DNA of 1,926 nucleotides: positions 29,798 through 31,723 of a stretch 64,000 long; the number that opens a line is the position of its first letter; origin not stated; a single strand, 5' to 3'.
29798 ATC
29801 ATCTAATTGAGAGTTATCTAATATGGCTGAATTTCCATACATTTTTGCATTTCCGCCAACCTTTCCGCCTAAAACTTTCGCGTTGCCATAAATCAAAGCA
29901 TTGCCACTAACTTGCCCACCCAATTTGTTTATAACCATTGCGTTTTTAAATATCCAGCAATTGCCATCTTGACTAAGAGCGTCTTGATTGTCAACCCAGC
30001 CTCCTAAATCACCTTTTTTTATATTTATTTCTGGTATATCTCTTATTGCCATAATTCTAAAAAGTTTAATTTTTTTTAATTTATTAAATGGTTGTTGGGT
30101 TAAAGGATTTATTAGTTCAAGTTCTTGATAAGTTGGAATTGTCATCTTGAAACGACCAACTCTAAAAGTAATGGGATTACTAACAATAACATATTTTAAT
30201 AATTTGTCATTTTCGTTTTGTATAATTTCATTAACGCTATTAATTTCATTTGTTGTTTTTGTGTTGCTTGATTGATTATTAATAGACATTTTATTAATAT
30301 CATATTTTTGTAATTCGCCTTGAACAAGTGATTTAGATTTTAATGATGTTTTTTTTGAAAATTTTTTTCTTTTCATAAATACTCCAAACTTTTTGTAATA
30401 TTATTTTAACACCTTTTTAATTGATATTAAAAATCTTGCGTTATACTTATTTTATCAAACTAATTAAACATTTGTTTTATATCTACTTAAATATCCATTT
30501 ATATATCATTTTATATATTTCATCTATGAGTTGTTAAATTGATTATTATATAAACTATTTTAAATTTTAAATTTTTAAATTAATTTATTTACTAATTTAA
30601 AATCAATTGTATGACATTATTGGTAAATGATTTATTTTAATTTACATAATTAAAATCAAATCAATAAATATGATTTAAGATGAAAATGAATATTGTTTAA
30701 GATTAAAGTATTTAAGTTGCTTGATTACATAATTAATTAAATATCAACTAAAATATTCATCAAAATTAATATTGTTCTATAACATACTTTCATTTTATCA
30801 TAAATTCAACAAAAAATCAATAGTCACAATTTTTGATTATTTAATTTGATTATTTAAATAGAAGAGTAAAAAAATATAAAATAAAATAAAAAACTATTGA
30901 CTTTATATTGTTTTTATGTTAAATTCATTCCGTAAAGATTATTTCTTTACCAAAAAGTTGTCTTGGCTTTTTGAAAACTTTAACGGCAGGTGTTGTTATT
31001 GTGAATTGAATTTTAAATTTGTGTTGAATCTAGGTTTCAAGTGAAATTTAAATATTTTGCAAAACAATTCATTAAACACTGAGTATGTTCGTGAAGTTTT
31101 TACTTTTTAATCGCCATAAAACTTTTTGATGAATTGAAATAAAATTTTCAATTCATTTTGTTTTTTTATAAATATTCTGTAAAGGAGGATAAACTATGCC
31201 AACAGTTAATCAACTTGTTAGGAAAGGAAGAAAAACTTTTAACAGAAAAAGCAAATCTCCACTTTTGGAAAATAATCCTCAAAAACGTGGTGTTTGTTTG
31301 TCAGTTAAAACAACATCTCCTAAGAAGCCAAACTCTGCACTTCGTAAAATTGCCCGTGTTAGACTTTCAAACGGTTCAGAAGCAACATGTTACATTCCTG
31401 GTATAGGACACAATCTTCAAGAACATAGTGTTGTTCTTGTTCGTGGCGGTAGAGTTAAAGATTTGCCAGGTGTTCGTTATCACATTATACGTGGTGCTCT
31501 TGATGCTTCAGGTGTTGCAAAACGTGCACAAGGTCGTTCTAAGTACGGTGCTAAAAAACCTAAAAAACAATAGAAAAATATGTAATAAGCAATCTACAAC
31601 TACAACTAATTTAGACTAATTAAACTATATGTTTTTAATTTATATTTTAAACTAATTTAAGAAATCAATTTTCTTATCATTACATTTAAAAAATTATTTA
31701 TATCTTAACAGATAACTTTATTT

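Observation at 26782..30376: Tandem triplication of YdcK-like left-handed beta-helix proteins of unknown function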

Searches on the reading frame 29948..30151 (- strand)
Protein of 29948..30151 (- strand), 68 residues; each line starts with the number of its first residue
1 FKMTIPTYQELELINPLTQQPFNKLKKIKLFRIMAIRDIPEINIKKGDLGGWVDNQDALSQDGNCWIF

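Call 73: search_protein_representatives(alignment_id=A5)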
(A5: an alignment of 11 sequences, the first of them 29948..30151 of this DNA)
Query: 11 sequences, 61 profile positions. Proteins with E-value up to 0.001 (for the whole library): 11815; up to 1e-10: 7765; up to 1e-30: 74. The best 150 are listed.
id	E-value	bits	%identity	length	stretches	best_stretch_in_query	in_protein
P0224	1.3e-63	226.6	-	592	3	2-61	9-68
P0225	1.5e-53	194.5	-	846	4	3-61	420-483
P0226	1.7e-50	184.6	-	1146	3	2-55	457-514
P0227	4.8e-50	183.2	-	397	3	1-61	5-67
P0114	1.6e-49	181.5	-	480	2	1-61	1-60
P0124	1.4e-48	178.5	-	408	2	2-61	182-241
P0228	2.2e-48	177.9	-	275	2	2-57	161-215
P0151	3.3e-48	177.3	-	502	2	3-61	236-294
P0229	4.1e-48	177.0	-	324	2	2-61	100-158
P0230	1.7e-47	175.1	-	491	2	1-61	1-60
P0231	2.7e-47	174.4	-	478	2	1-60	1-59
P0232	2.0e-46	171.6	-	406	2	1-61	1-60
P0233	4.7e-46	170.4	-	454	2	1-61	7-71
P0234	5.9e-46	170.1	-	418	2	1-61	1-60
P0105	1.9e-45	168.5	-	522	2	1-61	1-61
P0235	2.4e-45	168.2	-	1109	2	3-61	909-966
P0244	4.0e-42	157.8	-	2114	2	2-61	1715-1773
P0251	5.4e-41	154.2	-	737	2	2-61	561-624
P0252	1.5e-40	152.8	-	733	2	2-61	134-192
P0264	1.1e-36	140.5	-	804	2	3-61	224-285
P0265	1.7e-36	139.8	-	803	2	2-61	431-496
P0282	2.4e-32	126.5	-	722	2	2-61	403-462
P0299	1.0e-26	108.5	-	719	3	2-59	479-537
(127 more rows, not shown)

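Call 74: search_protein_families(library=pfam, proteins=[P0244, P0226, P0235, P0225, P0264, P0265, P0251, P0252, P0282, P0299], max_evalue=0.0001)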
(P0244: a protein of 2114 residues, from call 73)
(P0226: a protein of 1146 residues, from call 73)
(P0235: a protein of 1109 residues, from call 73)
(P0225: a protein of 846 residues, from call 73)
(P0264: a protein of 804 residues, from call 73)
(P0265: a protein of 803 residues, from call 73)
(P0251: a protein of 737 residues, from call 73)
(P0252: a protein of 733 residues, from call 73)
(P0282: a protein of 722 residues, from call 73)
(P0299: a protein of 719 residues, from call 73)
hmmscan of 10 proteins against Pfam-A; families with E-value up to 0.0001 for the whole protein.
P0244 (2114 aa): 1 family
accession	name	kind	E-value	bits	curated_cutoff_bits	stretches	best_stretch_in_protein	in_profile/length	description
PF18836.7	B_solenoid_ydck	-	1.7e-16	59.1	30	0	1789-1803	1-15/17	YdcK Beta solenoid repeat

P0226 (1146 aa): 3 families
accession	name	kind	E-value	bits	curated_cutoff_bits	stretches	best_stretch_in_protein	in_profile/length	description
PF25084.1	LbH_EIF2B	-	7.1e-13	48.9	54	0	573-650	23-99/105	EIF2B subunit epsilon LbH domain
PF18836.7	B_solenoid_ydck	-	1.4e-11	43.7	30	0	578-593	1-16/17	YdcK Beta solenoid repeat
PF00132.30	Hexapep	-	7.9e-06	25.8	27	0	820-847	7-35/36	Bacterial transferase hexapeptide (six repeats)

P0235 (1109 aa): 3 families
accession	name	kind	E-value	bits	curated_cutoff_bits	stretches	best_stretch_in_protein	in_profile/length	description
PF18836.7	B_solenoid_ydck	-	1.4e-19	68.7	30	0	982-998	1-17/17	YdcK Beta solenoid repeat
PF00132.30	Hexapep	-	7.8e-07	29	27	0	307-327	2-22/36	Bacterial transferase hexapeptide (six repeats)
PF04519.19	Bactofilin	-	8.2e-06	26.4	27.9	0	976-1056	7-82/98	Polymer-forming cytoskeletal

P0225 (846 aa): 1 family
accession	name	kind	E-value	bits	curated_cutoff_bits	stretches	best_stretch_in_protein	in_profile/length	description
PF25084.1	LbH_EIF2B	-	6.4e-05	23.4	54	0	481-578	10-104/105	EIF2B subunit epsilon LbH domain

P0264 (804 aa): 3 families
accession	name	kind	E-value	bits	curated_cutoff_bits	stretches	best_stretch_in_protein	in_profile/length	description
PF18836.7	B_solenoid_ydck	-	3.9e-10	39.3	30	0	295-311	1-17/17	YdcK Beta solenoid repeat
PF00132.30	Hexapep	-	5.4e-07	29.5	27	0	92-124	3-35/36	Bacterial transferase hexapeptide (six repeats)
PF25084.1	LbH_EIF2B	-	5.9e-06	26.7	54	0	76-141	7-71/105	EIF2B subunit epsilon LbH domain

P0265 (803 aa): 2 families
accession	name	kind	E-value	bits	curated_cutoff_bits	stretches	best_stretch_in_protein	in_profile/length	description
PF18836.7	B_solenoid_ydck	-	2.4e-10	39.9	30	0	348-362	3-17/17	YdcK Beta solenoid repeat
PF04519.19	Bactofilin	-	4e-05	24.2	27.9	0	482-548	13-74/98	Polymer-forming cytoskeletal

P0251 (737 aa): 6 families
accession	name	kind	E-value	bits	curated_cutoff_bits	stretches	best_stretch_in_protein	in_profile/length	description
PF12844.13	HTH_19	-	1.6e-08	34.8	30.2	1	11-68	4-61/64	Helix-turn-helix domain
PF01381.28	HTH_3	-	6.6e-08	32.9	23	1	11-63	1-53/55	Helix-turn-helix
PF18836.7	B_solenoid_ydck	-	9e-06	25.7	30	0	640-656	1-17/17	YdcK Beta solenoid repeat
PF13560.12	HTH_31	-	1e-05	26.1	27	1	8-63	3-59/64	Helix-turn-helix domain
PF13413.12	HTH_25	-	6.6e-05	23.1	24.6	1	11-48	2-39/62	Helix-turn-helix domain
PF25084.1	LbH_EIF2B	-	8.4e-05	23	54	0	205-296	9-103/105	EIF2B subunit epsilon LbH domain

P0252 (733 aa): 4 families
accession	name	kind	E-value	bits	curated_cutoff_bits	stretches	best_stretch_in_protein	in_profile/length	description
PF00132.30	Hexapep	-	4.2e-10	39.3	27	0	183-211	7-35/36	Bacterial transferase hexapeptide (six repeats)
PF04519.19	Bactofilin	-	1.5e-09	38.4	27.9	0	650-707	4-58/98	Polymer-forming cytoskeletal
PF25084.1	LbH_EIF2B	-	3.5e-07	30.6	54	0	191-234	63-105/105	EIF2B subunit epsilon LbH domain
PF18836.7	B_solenoid_ydck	-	2.2e-05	24.5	30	0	196-210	1-15/17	YdcK Beta solenoid repeat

P0282 (722 aa): 0 families

P0299 (719 aa): 0 families

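Call 75: find_related_loci(query=A5, collection=viral_contigs, flank=3000)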
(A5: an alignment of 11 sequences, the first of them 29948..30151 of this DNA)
Query A5 (68 aa) in viral_contigs; peptide patterns used: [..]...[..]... (x = any residue, [..] = any of these).
251 stretches matched a pattern; 228 encode a relative of the query (tblastn E <= 1e-3); the best 80 are kept; 79 distinct loci.
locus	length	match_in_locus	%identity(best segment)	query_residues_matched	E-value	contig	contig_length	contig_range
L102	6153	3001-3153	47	17-67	9e-15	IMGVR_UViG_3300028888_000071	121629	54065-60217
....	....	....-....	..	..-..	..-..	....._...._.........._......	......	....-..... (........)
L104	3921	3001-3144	50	23-67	5e-14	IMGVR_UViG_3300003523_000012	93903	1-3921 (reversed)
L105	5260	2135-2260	62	26-67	5e-14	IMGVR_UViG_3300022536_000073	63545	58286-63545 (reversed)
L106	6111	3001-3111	62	30-68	1e-13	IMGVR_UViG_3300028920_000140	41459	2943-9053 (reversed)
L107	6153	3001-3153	45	17-67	2e-13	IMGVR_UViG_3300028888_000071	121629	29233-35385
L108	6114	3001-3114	55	30-67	2e-13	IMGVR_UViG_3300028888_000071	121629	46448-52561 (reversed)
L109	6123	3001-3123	56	27-67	2e-13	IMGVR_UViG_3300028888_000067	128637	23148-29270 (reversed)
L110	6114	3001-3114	55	30-67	3e-13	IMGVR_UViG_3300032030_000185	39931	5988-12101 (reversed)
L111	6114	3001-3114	55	30-67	3e-13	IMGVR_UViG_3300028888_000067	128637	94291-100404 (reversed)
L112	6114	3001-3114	55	30-67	4e-13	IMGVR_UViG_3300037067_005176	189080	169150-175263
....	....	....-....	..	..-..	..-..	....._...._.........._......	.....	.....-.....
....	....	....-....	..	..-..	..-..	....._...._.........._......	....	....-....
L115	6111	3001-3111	54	30-68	5e-13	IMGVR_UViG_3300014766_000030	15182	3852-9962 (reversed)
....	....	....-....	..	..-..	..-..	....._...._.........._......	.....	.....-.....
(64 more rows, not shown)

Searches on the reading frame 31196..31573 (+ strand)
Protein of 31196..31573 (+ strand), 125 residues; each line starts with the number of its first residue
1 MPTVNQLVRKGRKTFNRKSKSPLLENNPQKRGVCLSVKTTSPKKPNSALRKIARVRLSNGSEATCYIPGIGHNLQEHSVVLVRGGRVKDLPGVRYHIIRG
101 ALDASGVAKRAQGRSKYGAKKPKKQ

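Call 26: list_cluster_members(proteins=[window:31196-31573:+, window:31861-32334:+, window:35176-36378:+, window:18344-19633:+, window:26782-27942:-, window:28151-29119:-, window:29303-30376:-, P0001])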
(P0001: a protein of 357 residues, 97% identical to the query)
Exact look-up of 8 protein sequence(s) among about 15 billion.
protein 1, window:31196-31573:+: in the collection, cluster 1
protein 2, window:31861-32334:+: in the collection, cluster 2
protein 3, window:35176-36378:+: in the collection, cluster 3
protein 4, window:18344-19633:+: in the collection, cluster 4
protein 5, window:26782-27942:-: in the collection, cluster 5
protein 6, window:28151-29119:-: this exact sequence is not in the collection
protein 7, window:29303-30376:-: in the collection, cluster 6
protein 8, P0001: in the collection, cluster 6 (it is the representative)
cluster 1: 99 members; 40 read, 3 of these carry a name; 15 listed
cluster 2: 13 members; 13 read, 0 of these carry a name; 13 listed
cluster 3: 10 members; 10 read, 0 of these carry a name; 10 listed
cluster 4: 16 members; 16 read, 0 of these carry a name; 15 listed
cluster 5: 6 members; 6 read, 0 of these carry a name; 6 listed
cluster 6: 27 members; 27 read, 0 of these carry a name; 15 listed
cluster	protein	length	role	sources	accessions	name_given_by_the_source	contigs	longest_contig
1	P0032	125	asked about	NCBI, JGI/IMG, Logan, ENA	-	-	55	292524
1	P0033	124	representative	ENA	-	-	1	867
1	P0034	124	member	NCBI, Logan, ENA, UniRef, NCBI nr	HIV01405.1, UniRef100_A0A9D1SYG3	MAG TPA: 30S ribosomal protein S12 [Candidatus Caccopulliclostridium gallistercoris] | Small ribosomal subunit protein uS12 n=1 Tax=Candidatus Caccopulliclostridium ... | 30S ribosomal protein S12 [Candidatus Caccopulliclostridium gallistercoris]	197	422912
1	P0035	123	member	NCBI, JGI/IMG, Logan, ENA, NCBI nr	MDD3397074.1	MAG: 30S ribosomal protein S12 [Clostridia bacterium] | small subunit ribosomal protein S12 | 30S ribosomal protein S12 [Clostridia bacterium]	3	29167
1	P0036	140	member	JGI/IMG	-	small subunit ribosomal protein S12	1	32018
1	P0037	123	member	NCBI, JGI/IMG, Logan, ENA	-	-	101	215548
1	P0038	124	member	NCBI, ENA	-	-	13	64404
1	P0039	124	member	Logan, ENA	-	-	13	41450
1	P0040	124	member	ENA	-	-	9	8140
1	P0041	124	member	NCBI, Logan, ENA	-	-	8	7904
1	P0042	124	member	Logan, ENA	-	-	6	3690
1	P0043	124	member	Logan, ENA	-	-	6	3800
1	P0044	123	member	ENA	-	-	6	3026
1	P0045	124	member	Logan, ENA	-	-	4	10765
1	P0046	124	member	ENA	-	-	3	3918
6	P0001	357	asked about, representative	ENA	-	-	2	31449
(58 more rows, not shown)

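Call 27: find_encoding_contigs(protein=window:31196-31573:+, flank=10000, max_places=10)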
Protein window:31196-31573:+ (125 aa): 21 contigs read that carry it; 10 places shown.
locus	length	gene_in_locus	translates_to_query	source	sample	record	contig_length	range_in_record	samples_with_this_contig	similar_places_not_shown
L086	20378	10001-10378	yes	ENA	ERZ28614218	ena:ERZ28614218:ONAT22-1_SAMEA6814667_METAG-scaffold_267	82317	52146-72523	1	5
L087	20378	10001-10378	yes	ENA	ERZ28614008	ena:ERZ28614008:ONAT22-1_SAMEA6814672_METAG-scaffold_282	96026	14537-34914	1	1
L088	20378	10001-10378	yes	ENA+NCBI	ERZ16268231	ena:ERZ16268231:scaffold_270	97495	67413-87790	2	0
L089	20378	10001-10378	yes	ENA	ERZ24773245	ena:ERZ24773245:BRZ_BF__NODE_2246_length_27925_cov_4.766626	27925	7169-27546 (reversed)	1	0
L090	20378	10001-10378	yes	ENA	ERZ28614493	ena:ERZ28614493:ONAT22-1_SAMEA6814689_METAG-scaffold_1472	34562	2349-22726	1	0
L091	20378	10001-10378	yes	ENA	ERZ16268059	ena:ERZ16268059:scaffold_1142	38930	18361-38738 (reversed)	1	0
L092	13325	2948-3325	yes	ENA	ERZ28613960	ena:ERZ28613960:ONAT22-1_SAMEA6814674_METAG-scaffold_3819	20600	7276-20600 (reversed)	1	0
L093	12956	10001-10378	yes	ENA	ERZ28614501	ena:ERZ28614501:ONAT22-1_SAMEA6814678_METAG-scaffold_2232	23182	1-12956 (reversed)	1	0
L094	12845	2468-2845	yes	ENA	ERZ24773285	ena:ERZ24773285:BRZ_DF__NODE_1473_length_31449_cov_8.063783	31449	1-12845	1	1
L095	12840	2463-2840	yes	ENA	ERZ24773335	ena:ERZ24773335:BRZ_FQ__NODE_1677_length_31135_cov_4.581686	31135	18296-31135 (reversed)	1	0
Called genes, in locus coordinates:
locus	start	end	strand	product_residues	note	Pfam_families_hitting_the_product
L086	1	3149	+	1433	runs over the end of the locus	-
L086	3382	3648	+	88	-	PF12840:HTH_20, PF01022:HTH_5, PF21476:PF0610-like_N (weak)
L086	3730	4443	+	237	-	PF13630:SdpI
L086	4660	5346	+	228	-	-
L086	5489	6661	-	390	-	-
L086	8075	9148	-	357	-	PF00132:Hexapep (faint), PF25084:LbH_EIF2B (faint), PF25087:GMPPB_C (faint)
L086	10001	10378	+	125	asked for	PF00164:Ribosom_S12_S23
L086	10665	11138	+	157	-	PF00177:Ribosomal_S7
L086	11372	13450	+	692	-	PF00009:GTP_EFTU, PF01926:MMR_HSR1 (faint), PF03144:GTP_EFTU_D2, PF22042:EF-G_D2, PF14492:EFG_III, PF16658:RF3_C (weak), PF03764:EFG_IV, PF00679:EFG_C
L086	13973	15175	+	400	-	PF00009:GTP_EFTU, PF03144:GTP_EFTU_D2, PF03143:GTP_EFTU_D3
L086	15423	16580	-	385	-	PF19328:DAP_DH_C (faint)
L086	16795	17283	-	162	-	-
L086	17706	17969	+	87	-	PF02673:BacA (weak)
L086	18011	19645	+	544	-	PF00772:DnaB, PF03796:DnaB_C, PF06745:ATPase (weak), PF13481:AAA_25 (weak)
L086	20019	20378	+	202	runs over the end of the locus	-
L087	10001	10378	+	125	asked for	PF00164:Ribosom_S12_S23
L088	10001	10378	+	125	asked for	PF00164:Ribosom_S12_S23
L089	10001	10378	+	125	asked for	PF00164:Ribosom_S12_S23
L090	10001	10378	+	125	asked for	PF00164:Ribosom_S12_S23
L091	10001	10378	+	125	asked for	PF00164:Ribosom_S12_S23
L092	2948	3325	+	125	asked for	PF00164:Ribosom_S12_S23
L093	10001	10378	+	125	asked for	PF00164:Ribosom_S12_S23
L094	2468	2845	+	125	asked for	PF00164:Ribosom_S12_S23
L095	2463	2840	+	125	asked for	PF00164:Ribosom_S12_S23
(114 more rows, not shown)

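Call 56: find_encoding_contigs(protein=P0034, flank=8000, max_places=3)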
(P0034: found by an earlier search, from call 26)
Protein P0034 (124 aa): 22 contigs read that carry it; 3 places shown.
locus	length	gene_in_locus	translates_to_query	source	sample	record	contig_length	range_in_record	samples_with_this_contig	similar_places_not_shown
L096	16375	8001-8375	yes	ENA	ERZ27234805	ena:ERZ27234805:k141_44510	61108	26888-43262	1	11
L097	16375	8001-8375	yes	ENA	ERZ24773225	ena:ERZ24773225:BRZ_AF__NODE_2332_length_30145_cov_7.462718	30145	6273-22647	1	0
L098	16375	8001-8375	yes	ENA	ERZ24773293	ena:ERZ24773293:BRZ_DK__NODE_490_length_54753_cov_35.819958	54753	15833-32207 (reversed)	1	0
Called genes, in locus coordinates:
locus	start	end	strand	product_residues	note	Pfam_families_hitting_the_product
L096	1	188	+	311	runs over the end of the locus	PF08902:DUF1848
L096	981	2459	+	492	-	PF07556:DUF1538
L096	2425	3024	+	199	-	PF00543:P-II (faint)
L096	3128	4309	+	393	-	PF01136:Peptidase_U32, PF16325:Peptidase_U32_C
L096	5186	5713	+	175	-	PF24961:NfeD_membrane, PF01957:NfeD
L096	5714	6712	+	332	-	PF12127:FloA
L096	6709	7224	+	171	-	-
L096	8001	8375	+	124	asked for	PF00164:Ribosom_S12_S23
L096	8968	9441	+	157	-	PF00177:Ribosomal_S7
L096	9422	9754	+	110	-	-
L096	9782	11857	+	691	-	PF00009:GTP_EFTU, PF01926:MMR_HSR1 (faint), PF03144:GTP_EFTU_D2, PF22042:EF-G_D2, PF14492:EFG_III, PF03764:EFG_IV, PF00679:EFG_C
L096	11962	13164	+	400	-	PF00009:GTP_EFTU, PF03144:GTP_EFTU_D2, PF03143:GTP_EFTU_D3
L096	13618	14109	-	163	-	-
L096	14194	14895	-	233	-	-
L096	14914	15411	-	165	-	-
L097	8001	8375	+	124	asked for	PF00164:Ribosom_S12_S23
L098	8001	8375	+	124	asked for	PF00164:Ribosom_S12_S23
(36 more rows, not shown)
